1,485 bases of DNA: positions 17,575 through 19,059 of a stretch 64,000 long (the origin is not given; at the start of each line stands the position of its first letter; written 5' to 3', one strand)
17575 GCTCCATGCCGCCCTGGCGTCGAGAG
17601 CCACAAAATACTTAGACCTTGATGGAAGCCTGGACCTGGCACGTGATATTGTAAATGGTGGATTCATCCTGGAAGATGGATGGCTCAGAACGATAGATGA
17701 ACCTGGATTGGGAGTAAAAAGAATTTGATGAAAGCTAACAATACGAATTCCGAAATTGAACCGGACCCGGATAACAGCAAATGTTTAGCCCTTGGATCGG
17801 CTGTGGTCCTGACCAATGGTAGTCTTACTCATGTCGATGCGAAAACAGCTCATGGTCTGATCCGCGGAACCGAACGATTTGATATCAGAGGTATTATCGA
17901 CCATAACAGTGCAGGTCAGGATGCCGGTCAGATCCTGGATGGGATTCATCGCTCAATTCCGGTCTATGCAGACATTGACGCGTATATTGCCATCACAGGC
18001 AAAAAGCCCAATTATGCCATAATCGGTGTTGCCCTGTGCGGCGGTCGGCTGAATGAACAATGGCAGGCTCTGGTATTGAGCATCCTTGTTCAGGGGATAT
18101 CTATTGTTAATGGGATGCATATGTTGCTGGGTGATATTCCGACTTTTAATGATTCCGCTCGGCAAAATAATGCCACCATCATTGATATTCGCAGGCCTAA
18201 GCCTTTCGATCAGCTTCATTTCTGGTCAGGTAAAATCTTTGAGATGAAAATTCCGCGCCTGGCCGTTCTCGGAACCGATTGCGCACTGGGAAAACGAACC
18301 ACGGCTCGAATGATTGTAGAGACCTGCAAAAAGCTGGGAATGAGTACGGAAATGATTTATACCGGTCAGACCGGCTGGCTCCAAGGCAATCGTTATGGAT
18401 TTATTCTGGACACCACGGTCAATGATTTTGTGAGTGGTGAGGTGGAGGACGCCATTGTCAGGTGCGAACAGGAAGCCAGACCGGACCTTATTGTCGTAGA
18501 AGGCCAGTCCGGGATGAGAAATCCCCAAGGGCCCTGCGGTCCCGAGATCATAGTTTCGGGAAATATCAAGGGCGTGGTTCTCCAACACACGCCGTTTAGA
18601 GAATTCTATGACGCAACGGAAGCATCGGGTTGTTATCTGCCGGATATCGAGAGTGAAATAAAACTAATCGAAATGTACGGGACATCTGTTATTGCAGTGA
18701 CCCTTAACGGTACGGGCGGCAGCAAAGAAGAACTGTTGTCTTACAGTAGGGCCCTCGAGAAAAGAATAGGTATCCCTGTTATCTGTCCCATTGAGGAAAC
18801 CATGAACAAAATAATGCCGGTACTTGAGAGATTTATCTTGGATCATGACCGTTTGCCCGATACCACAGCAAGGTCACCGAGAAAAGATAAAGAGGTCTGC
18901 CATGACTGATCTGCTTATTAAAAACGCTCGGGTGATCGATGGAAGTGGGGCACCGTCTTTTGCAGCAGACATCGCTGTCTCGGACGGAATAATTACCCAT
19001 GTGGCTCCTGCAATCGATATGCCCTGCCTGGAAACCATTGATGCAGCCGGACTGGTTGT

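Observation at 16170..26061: D-amino-acid/peptide catabolic operon resembling a variant acetylation-racemisation pathway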

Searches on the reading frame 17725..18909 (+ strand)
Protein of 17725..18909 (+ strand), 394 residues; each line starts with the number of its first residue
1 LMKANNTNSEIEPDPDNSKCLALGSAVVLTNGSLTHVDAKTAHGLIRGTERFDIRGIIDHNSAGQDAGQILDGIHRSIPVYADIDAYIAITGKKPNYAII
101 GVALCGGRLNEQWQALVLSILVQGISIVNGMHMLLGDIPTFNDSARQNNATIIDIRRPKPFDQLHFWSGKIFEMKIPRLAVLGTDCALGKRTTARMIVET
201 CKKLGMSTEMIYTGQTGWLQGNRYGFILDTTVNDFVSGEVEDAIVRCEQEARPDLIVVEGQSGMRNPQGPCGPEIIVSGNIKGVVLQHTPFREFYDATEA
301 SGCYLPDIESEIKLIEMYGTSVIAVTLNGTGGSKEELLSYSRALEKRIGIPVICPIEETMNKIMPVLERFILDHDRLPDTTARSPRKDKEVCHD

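Call 4: search_protein_families(library=pfam, proteins=[window:17725-18909:+])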
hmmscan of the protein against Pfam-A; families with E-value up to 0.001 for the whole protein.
window:17725-18909:+ (394 aa): 2 families
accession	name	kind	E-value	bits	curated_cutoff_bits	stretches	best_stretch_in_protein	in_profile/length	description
PF07755.17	DUF1611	-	4.4e-53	180.1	25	1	165-364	1-201/201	Domain of unknown function (DUF1611_C) P-loop domain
PF17396.8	DUF1611_N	-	7.4e-21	74.7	22.6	1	62-158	3-95/95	Domain of unknown function (DUF1611_N) Rossmann-like domain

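Call 5: search_protein_families(library=ncbifam, proteins=[window:17725-18909:+])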
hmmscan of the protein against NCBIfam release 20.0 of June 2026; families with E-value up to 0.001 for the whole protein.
window:17725-18909:+ (394 aa): 1 family
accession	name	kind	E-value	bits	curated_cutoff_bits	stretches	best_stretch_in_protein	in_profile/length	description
NF041892.1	DgcN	equivalog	1.6e-31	109.5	480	1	98-364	60-323/326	N-acetyltransferase DgcN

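Call 10: find_related_loci(query=window:17728-18909:+, collection=genome_contigs, flank=8000)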
Query window:17728-18909:+ (393 aa) in genome_contigs; peptide patterns used: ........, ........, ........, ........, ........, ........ (x = any residue, [..] = any of these).
74 stretches matched a pattern; 25 encode a relative of the query (tblastn E <= 1e-3); 25 distinct loci.
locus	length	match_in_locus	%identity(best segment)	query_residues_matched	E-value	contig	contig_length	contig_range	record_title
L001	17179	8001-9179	83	1-393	0e+0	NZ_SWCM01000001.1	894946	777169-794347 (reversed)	Desulfopila sp. IMCC35006 NODE_1_length_894946_cov_106.269567, whole genome shotgun sequence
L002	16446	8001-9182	72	1-392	0e+0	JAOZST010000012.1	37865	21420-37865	MAG: Desulfobacteraceae bacterium isolate GMC6.metabat2.94 GMC6_478_length_37865_cov_14.047765, whole genome shotgun seq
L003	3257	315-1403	72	23-385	0e+0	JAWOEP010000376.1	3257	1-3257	MAG: Desulfotignum sp. isolate BLK5-3.bin.37 k191_333352, whole genome shotgun sequence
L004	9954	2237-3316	71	23-382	0e+0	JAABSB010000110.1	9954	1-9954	MAG: Desulfotignum sp. isolate S10.Bin027 Scaffold_110, whole genome shotgun sequence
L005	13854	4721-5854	70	5-381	0e+0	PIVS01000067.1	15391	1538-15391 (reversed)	MAG: Desulfobacteraceae bacterium isolate Glo_11 GloG15_CONTIG4623, whole genome shotgun sequence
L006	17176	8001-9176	78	1-392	0e+0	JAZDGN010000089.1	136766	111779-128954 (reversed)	MAG: Pseudomonadota bacterium isolate MEGAHIT-group-0.269 k141_2620461, whole genome shotgun sequence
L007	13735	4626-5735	68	23-392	3e-178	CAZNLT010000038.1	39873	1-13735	MAG TPA_asm: uncultured Desulfobacterales bacterium isolate binchicken_co8_349 genome assembly, contig: NODE_1061_length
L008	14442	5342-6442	64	22-388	3e-168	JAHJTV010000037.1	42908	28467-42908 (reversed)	MAG: bacterium isolate OS_PC_MetaG.mb.69 OS_PC_MetaG.mb.69_k141_244516, whole genome shotgun sequence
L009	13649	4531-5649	63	15-384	6e-165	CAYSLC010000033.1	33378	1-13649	MAG TPA_asm: uncultured Desulfobacteraceae bacterium isolate binchicken_co15_57 genome assembly, contig: NODE_499_length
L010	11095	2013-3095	63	20-380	2e-155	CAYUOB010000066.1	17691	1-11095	MAG TPA_asm: uncultured Desulfobacula sp. isolate binchicken_co291_193 genome assembly, contig: NODE_750_length_17691_co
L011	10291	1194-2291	58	2-370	4e-149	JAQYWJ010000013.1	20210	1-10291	MAG: Desulfobacter sp. isolate Glu_egg_str_bin67 NODE_1252_length_20210_cov_29.920380, whole genome shotgun sequence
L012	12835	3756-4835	58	15-374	6e-148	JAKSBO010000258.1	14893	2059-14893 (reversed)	MAG: Desulfobacterales bacterium isolate MAG.189 k141_10106108, whole genome shotgun sequence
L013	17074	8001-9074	58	15-373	2e-147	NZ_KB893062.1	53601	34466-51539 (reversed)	Desulfobacter curvatus DSM 3379 B147DRAFT_scaffold_34.35, whole genome shotgun sequence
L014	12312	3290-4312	54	24-364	1e-121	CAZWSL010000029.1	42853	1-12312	MAG TPA_asm: uncultured Desulfobacula sp. isolate SRP077602_co1_446 genome assembly, contig: NODE_2327_length_42853_cov_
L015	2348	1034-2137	49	12-380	2e-126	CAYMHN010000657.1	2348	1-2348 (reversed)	MAG TPA_asm: uncultured Candidatus Competibacteraceae bacterium isolate SRP217488_co1_85 genome assembly, contig: NODE_7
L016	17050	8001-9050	51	23-374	3e-115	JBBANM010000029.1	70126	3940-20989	MAG: Saprospiraceae bacterium isolate EUL_115 ctg29-EUL_115, whole genome shotgun sequence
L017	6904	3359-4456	49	25-392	2e-114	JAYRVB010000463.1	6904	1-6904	MAG: Chitinophagales bacterium isolate NJ_NJASGE3bin.10 k141_1338759, whole genome shotgun sequence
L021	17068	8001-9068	46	20-376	4e-111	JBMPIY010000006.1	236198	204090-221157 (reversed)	Cytophagales bacterium SYC-11 NODE_6_length_236198_cov_163.081289, whole genome shotgun sequence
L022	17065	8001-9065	43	16-370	2e-106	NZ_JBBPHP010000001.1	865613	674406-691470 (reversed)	Catalinimonas sp. 4WD22 NODE_1_length_865613_cov_172.798393, whole genome shotgun sequence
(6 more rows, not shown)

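Call 22: search_solved_structures(query=window:17728-18909:+, max_evalue=0.001)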
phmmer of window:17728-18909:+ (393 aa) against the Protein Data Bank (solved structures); distinct sequences matched with E-value up to 0.001: 3.
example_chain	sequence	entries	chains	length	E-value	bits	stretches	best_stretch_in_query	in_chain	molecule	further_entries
2g0t_A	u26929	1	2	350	6.8e-39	137.2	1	25-334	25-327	conserved hypothetical protein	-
2obn_A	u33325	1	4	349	1e-25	93.9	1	26-287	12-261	Hypothetical protein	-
7xrj_A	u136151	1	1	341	2.6e-20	76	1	97-373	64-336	Putative NAD-dependent epimerase/dehydratase family protein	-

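Call 32: search_protein_families(library=pfam, proteins=[L013:9295-10428:+, L013:5485-6828:-, L010:3219-4028:+, L014:4416-5624:+, L016:10135-11244:+, L016:11308-12582:+, L021:6611-7957:+, L017:820-3330:+, L005:5994-6893:-, L022:7107-7934:-], max_evalue=0.00001)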
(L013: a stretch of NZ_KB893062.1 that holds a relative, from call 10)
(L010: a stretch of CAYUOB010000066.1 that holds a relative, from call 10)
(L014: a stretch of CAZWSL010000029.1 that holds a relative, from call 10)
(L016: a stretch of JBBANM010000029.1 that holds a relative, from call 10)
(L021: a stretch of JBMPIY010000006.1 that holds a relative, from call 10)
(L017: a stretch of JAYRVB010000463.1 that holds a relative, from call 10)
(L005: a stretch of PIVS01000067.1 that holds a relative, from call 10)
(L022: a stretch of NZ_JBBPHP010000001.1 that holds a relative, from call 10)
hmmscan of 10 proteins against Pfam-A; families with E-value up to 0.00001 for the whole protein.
L013:9295-10428:+ (377 aa): 1 family
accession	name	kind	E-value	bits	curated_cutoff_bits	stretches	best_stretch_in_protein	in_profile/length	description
PF01497.23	Peripla_BP_2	-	6.1e-16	59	27.5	1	114-305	52-230/235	Periplasmic binding protein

L013:5485-6828:- (447 aa): 2 families
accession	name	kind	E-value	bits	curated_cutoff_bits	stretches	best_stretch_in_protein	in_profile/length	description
PF01979.26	Amidohydro_1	-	2.2e-69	234.8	25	1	93-443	1-344/345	Amidohydrolase family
PF07969.17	Amidohydro_3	-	9.9e-26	91.7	29.7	1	127-444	145-471/472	Amidohydrolase family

L010:3219-4028:+ (269 aa): 1 family
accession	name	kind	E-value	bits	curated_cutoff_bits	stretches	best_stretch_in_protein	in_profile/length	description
PF00497.25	SBP_bac_3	-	4.7e-27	94.8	26.4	1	31-249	1-130/132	Bacterial extracellular solute-binding proteins, family 3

L014:4416-5624:+ (402 aa): 1 family
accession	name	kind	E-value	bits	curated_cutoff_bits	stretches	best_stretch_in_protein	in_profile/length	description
PF00202.27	Aminotran_3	-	1.1e-129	433.2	30.5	1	14-397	2-402/403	Aminotransferase class-III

L016:10135-11244:+ (369 aa): 2 families
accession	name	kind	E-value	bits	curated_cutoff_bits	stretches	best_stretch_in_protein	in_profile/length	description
PF01168.26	Ala_racemase_N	-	4.2e-18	66.3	24.1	1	22-225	4-199/220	Alanine racemase, N-terminal domain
PF14031.13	D-ser_dehydrat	-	4.5e-18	66.1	22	1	260-349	1-97/97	Putative serine dehydratase domain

L016:11308-12582:+ (424 aa): 1 family
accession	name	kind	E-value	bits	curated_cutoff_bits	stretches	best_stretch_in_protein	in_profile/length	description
PF01070.24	FMN_dh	-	2.9e-120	401.9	24.9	1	38-423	3-349/350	FMN-dependent dehydrogenase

L021:6611-7957:+ (448 aa): 1 family
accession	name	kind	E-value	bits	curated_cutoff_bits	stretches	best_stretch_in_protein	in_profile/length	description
PF00246.29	Peptidase_M14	-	1.9e-10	41.3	21.6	1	41-133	16-132/286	Zinc carboxypeptidase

L017:820-3330:+ (836 aa): 3 families
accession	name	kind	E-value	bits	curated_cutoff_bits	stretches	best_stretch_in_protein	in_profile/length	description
PF00144.29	Beta-lactamase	-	1.1e-54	186.2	27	1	43-340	18-316/329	Beta-lactamase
PF07969.17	Amidohydro_3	-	2.8e-22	80.3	29.7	1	398-820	1-472/472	Amidohydrolase family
PF01979.26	Amidohydro_1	-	2.2e-11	44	25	1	740-819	271-345/345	Amidohydrolase family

L005:5994-6893:- (299 aa): 1 family
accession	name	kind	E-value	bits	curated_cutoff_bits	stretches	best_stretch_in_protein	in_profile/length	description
PF00491.26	Arginase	-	1.1e-74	251.9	22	1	4-294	2-279/280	Arginase family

L022:7107-7934:- (275 aa): 1 family
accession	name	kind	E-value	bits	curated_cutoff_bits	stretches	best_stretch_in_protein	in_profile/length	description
PF01427.22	Peptidase_M15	-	7.9e-28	98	27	1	83-265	3-188/199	D-ala-D-ala dipeptidase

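Call 49: search_solved_structures(query=window:17728-18909:+, max_evalue=0.001, show_alignments=3)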
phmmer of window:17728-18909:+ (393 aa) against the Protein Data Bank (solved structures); distinct sequences matched with E-value up to 0.001: 3.
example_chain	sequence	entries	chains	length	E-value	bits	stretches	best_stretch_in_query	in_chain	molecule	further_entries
2g0t_A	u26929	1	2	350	6.8e-39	137.2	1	25-334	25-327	conserved hypothetical protein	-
2obn_A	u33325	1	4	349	1e-25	93.9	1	26-287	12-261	Hypothetical protein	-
7xrj_A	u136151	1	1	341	2.6e-20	76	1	97-373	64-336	Putative NAD-dependent epimerase/dehydratase family protein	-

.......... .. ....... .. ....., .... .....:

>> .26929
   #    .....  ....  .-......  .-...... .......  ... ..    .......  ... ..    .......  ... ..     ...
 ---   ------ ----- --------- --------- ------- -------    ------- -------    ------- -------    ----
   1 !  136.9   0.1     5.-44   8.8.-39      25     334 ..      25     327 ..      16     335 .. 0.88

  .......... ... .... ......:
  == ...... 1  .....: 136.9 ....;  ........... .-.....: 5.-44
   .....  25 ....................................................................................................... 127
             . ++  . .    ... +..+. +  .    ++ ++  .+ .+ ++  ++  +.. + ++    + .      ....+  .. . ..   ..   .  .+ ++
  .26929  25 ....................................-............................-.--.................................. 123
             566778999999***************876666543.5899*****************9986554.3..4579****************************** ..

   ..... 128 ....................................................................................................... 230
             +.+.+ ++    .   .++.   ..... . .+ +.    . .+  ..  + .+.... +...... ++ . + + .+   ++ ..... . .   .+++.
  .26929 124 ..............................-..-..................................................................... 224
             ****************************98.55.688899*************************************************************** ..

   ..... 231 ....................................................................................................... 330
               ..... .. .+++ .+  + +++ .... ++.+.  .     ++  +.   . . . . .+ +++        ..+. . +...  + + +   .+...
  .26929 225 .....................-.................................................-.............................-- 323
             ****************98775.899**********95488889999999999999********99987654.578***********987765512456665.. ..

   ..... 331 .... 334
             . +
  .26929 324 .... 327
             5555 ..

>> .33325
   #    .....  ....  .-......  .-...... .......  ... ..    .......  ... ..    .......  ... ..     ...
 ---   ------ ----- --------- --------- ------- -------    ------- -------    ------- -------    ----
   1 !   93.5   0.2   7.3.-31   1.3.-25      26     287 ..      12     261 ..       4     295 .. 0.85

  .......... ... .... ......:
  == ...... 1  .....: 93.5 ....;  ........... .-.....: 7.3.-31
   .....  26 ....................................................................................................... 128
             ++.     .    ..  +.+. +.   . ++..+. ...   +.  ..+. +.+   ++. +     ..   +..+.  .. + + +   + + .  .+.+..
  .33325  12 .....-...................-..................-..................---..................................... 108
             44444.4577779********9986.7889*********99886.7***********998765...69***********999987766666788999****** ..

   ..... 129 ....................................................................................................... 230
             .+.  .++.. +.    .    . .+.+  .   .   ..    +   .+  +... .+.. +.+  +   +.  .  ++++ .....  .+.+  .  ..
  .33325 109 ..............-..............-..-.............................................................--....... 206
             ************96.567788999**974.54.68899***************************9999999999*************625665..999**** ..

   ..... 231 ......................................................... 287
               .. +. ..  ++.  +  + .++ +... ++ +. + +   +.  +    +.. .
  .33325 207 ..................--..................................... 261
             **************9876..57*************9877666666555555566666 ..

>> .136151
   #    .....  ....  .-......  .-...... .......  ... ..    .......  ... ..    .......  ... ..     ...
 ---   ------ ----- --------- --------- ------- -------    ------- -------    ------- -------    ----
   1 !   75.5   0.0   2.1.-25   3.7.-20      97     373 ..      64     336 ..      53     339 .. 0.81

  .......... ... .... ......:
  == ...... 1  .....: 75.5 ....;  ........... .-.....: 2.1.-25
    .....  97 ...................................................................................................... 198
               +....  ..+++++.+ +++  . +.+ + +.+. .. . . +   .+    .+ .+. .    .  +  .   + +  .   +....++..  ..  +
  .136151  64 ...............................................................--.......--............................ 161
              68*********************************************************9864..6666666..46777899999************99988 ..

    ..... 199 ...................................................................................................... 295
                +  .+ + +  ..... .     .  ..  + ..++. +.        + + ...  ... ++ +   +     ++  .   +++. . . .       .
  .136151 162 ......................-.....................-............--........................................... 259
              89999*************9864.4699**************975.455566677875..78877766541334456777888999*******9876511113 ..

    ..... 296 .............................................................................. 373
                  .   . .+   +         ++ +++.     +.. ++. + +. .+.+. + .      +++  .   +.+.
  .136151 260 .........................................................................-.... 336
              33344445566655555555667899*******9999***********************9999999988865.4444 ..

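Call 79: predict_structure(alignment_id=A3)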
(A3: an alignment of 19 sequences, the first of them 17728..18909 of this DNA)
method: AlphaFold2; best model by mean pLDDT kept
length: 393 residues; sequences in the alignment: 19
mean_pLDDT: 85.6   pTM: 0.80
mean pLDDT of the five models: 85.6, 85.2, 82.8, 82.2, 80.5
residues with pLDDT >= 90: 221; 70-90: 124; 50-70: 20; < 50: 28
segments of 3 or more residues with pLDDT < 50: 1-19, 387-393
pLDDT, mean of each block of 10 residues (from residue 1): 32 39 92 90 90 97 96 95 97 97 88 97 96 96 98 90 89 92 82 91 93 83 79 77 94 89 68 88 91 80 88 91 85 90 96 89 93 83 50 40
secondary structure, 60 per line:
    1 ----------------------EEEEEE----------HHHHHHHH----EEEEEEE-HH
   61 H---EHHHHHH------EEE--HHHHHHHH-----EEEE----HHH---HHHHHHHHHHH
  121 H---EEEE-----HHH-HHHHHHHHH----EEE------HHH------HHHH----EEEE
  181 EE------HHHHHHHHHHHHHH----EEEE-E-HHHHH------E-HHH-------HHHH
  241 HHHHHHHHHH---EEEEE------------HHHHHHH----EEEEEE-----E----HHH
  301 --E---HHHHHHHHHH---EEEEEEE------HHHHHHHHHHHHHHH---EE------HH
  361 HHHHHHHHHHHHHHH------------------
elements in order: E23-28 H39-46 E51-57 H66-71 E78-80 H83-90 E96-99 H110-121 E125-128 H138-146 E151-153 H169-172 E177-182 H189-202 E207-210 H214-218 H237-250 E254-258 H271-277 E282-287 H307-316 E320-326 H333-347 H359-375

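Call 82: fold_search(model_id=the predicted structure, library=pdb)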
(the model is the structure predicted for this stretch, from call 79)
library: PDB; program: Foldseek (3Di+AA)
matches with E <= 10: 1546; with E <= 0.001: 20
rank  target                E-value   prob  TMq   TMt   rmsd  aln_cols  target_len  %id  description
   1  2obn_B                2.9e-23  1.00  0.74  0.84   3.1       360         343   25  Crystal structure of a duf1611 family protein (ava_3511) from anabaena variabilis atcc 29413 at 2.30 A resolution (released 2007-01-16)
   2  2obn_A                5.1e-22  1.00  0.71  0.80   3.7       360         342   25  Crystal structure of a duf1611 family protein (ava_3511) from anabaena variabilis atcc 29413 at 2.30 A resolution (released 2007-01-16)
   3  2obn_D                9.5e-22  1.00  0.74  0.83   3.2       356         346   25  Crystal structure of a duf1611 family protein (ava_3511) from anabaena variabilis atcc 29413 at 2.30 A resolution (released 2007-01-16)
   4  2g0t_B                7.3e-21  1.00  0.71  0.81   3.7       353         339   30  Crystal structure of a putative nucleotide binding protein (tm0796) from Thermotoga maritima at 2.67 A resolution (released 2006-02-28)
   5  2obn_C                1.0e-20  1.00  0.73  0.82   3.4       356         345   25  Crystal structure of a duf1611 family protein (ava_3511) from anabaena variabilis atcc 29413 at 2.30 A resolution (released 2007-01-16)
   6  2g0t_A                3.9e-20  1.00  0.69  0.79   3.9       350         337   30  Crystal structure of a putative nucleotide binding protein (tm0796) from Thermotoga maritima at 2.67 A resolution (released 2006-02-28)
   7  7xrj                  3.7e-17  1.00  0.62  0.72   5.3       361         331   21  crystal structure of N-acetyltransferase DgcN-25328 (released 2023-02-01)
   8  2qmo                  5.3e-06  1.00  0.35  0.58   5.5       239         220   18  Crystal structure of dethiobiotin synthetase (bioD) from Helicobacter pylori (released 2007-07-31)
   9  8oru_AAA              9.9e-06  0.99  0.21  0.19  19.0       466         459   11  cyclic 2,3-diphosphoglycerate synthetase from the hyperthermophilic archaeon Methanothermus fervidus bound to 2,3-di (released 2023-12-06)
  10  3mle_C                1.8e-05  1.00  0.34  0.55   6.2       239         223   15  Crystal structure of dethiobiotin synthetase (BioD) from Helicobacter pylori cocrystallized with ATP (released 2010-05-19)
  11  3mle_B                2.7e-05  1.00  0.34  0.54   6.4       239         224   15  Crystal structure of dethiobiotin synthetase (BioD) from Helicobacter pylori cocrystallized with ATP (released 2010-05-19)
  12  3mle_A                4.8e-05  1.00  0.34  0.55   6.2       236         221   15  Crystal structure of dethiobiotin synthetase (BioD) from Helicobacter pylori cocrystallized with ATP (released 2010-05-19)
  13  8ork                  6.8e-05  0.97  0.22  0.19  19.4       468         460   12  cyclic 2,3-diphosphoglycerate synthetase from the hyperthermophilic archaeon Methanothermus fervidus (released 2023-12-06)
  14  3of5_B                2.5e-04  1.00  0.23  0.38  10.2       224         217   14  Crystal Structure of a Dethiobiotin Synthetase from Francisella tularensis subsp. tularensis SCHU S4 (released 2011-02-02)
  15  2p67                  3.1e-04  1.00  0.34  0.43  12.1       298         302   14  Crystal structure of LAO/AO transport system kinase (released 2007-04-03)
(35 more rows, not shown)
